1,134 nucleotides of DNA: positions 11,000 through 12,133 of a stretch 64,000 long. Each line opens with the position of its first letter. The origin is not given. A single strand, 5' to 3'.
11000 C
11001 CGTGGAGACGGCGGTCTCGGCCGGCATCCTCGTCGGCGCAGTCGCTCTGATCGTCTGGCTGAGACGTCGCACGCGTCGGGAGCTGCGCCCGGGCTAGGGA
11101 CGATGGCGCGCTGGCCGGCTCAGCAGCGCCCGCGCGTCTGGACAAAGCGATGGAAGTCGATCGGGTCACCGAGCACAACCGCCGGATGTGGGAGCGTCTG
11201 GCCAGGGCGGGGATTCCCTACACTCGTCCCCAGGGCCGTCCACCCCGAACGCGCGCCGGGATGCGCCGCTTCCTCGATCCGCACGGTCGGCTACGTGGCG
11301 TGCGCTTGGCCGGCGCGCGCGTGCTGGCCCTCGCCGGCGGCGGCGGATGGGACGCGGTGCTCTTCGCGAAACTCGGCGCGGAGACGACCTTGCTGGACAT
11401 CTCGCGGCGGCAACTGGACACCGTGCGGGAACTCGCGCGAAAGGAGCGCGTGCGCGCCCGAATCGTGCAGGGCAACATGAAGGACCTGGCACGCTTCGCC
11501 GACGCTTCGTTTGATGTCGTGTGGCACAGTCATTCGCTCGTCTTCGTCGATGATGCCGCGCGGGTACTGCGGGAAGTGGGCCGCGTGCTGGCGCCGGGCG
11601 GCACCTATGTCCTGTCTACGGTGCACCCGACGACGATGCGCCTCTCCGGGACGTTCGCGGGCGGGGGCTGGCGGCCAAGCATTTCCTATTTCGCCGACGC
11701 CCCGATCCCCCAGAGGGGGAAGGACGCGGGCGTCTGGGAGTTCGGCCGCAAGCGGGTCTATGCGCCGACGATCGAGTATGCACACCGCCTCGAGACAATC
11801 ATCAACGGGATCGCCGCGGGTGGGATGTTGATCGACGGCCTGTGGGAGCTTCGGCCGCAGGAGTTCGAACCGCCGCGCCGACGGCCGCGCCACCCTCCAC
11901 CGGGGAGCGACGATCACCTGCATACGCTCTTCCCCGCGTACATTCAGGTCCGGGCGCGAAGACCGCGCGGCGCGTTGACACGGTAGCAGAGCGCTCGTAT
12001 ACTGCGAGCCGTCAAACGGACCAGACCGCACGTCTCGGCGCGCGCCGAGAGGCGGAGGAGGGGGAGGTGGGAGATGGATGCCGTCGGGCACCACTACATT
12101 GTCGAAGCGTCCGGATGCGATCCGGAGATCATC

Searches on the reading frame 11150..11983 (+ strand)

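Call 53: search_protein_families(library=pfam, proteins=[window:11150-11983:+], max_evalue=0.00001)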
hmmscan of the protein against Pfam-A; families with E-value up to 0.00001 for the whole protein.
window:11150-11983:+ (278 aa): 6 families
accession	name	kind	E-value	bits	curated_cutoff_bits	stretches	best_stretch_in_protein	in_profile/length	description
PF08241.18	Methyltransf_11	-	6.9e-20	71.9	21.2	1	61-154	3-94/95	Methyltransferase domain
PF13649.12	Methyltransf_25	-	4.7e-17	62.9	27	1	58-151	1-97/97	Methyltransferase domain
PF13847.12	Methyltransf_31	-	3.5e-11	43.4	27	1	55-159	4-113/145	Methyltransferase domain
PF08242.18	Methyltransf_12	-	4.2e-11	43.9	30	1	61-152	3-97/98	Methyltransferase domain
PF01209.24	Ubie_methyltran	-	2.6e-10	40.5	20.1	1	53-169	46-166/233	ubiE/COQ5 methyltransferase family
PF13489.12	Methyltransf_23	-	2.6e-09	37.5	27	1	44-161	12-122/164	Methyltransferase domain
